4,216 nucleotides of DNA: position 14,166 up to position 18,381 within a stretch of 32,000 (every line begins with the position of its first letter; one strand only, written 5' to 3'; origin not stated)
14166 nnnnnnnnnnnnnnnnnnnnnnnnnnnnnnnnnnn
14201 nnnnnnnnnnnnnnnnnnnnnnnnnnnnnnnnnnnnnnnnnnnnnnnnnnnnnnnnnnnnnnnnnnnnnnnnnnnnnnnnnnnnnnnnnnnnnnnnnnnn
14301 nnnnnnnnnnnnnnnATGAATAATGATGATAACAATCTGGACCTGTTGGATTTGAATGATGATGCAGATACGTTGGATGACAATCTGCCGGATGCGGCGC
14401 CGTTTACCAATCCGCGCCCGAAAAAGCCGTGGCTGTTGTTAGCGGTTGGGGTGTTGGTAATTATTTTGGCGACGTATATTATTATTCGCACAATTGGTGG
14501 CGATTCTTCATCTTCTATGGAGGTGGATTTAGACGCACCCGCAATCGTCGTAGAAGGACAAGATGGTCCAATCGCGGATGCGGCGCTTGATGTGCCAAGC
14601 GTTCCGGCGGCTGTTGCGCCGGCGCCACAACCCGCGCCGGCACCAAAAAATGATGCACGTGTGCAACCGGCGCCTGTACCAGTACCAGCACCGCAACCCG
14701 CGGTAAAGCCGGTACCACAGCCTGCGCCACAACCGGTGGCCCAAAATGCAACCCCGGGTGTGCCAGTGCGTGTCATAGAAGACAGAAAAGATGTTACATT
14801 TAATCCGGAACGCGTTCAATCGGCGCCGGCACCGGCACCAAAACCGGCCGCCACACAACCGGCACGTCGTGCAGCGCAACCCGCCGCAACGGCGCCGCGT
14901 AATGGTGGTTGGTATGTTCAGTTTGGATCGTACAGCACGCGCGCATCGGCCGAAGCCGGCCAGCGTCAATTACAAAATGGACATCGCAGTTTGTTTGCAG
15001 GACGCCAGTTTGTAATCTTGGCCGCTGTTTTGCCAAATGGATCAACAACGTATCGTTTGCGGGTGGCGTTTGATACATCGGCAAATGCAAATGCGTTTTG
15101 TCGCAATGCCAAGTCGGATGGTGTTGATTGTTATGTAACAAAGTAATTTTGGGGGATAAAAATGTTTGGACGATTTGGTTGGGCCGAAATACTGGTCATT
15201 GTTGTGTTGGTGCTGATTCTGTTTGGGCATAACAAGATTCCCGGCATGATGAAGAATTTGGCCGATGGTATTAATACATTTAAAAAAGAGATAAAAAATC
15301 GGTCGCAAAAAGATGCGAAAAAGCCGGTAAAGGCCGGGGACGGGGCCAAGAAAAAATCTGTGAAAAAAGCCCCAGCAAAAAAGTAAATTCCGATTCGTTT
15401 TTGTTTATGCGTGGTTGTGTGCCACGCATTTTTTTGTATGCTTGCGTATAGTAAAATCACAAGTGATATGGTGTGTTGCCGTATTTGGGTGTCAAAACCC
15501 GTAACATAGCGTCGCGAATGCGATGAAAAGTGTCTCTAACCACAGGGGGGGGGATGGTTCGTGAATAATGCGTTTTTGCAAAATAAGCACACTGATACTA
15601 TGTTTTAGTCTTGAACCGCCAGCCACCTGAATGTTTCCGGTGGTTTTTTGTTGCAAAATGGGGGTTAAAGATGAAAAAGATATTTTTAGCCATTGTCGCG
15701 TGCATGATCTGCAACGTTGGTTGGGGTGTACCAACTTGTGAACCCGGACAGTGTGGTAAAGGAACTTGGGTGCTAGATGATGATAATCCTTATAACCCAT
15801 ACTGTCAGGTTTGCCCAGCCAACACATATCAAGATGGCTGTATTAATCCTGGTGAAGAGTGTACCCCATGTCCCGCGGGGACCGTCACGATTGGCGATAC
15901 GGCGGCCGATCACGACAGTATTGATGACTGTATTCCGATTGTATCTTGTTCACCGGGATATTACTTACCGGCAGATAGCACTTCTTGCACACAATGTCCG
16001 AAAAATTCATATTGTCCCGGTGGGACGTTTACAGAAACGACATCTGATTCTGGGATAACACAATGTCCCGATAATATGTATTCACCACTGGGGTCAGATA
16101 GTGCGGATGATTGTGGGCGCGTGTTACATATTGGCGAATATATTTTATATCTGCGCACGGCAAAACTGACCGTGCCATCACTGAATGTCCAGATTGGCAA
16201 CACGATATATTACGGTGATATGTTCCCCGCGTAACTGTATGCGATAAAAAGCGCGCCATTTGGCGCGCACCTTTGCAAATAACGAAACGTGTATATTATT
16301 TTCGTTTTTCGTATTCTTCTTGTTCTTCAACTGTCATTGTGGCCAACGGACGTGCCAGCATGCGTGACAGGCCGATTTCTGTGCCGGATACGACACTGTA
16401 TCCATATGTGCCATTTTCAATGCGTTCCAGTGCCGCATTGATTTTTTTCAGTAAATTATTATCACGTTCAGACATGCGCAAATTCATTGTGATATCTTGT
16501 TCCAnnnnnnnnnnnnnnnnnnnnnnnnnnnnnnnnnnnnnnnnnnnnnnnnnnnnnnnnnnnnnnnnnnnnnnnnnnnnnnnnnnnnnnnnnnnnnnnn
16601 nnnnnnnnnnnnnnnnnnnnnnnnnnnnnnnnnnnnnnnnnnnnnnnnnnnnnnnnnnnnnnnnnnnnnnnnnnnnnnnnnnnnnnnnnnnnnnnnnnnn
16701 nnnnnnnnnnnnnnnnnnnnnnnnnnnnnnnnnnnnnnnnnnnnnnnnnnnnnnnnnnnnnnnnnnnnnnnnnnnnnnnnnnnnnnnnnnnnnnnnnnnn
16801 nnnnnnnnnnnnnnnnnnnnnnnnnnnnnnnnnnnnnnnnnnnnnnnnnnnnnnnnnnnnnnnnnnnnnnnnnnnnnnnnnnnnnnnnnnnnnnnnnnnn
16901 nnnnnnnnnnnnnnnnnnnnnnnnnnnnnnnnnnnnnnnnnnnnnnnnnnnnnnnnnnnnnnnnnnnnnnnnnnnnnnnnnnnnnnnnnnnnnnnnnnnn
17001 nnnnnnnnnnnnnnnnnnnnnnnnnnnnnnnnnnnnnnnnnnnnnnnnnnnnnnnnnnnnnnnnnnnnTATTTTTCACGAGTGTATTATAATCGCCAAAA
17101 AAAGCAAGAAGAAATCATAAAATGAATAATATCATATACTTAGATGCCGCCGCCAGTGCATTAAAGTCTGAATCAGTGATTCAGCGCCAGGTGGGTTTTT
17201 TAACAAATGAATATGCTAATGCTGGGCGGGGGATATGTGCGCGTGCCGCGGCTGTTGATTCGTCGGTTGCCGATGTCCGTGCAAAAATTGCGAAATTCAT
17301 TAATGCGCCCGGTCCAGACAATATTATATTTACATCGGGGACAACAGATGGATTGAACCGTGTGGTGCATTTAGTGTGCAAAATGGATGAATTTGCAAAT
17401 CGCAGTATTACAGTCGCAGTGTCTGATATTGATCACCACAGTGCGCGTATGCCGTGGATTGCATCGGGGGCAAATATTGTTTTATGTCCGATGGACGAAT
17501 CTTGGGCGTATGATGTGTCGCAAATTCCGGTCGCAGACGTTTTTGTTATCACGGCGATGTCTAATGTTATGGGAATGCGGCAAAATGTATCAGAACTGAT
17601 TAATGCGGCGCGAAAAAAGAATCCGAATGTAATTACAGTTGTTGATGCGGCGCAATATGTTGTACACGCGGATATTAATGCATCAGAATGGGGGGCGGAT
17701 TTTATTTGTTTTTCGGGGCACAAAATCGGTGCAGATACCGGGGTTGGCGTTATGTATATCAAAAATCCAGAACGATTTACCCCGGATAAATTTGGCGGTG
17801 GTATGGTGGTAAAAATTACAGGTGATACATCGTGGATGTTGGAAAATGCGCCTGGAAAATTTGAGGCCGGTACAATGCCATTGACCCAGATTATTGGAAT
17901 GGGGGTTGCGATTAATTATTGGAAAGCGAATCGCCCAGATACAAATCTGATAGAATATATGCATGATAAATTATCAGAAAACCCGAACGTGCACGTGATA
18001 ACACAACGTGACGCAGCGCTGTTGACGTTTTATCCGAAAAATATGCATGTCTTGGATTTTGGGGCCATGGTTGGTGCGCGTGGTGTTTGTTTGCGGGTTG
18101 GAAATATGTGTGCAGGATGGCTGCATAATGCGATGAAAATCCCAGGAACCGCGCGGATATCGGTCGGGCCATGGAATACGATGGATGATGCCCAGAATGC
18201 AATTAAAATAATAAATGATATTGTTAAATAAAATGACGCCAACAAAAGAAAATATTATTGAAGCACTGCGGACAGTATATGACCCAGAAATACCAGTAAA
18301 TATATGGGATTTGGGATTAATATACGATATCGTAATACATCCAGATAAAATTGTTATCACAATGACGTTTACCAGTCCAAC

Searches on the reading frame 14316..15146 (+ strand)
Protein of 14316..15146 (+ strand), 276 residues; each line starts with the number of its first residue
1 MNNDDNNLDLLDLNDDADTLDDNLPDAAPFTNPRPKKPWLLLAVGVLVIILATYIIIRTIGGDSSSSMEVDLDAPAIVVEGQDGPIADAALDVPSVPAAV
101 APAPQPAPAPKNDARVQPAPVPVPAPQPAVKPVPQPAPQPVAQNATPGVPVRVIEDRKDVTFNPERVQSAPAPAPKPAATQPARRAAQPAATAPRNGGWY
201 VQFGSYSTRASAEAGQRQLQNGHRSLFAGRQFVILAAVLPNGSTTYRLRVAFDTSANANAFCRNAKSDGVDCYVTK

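Call 65: search_protein_families(library=pfam, proteins=[window:14316-15146:+], max_evalue=0.001)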
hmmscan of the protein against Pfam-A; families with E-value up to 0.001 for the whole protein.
window:14316-15146:+ (276 aa): 1 family
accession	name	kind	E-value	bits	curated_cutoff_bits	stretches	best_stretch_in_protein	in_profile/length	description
PF05036.18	SPOR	-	6.2e-11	42.9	21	1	196-275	2-75/76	SPOR domain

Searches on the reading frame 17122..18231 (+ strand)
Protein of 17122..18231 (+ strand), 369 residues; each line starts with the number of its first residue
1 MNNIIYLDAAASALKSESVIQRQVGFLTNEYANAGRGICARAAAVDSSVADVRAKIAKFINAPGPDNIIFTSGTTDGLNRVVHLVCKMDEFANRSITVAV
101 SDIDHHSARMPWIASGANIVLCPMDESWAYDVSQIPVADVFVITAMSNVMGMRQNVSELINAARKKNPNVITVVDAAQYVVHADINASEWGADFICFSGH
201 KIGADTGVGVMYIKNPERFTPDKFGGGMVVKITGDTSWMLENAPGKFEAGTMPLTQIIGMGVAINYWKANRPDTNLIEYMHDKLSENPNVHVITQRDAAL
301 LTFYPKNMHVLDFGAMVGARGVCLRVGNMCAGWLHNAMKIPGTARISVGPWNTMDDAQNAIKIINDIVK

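Call 65: search_protein_families(library=pfam, proteins=[window:17122-18231:+], max_evalue=0.001)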
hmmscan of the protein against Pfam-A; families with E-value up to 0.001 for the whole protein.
window:17122-18231:+ (369 aa): 1 family
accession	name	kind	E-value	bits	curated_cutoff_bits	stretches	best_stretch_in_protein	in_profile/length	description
PF00266.25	Aminotran_5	-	4.6e-79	266.5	21.5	1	5-358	1-369/371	Aminotransferase class-V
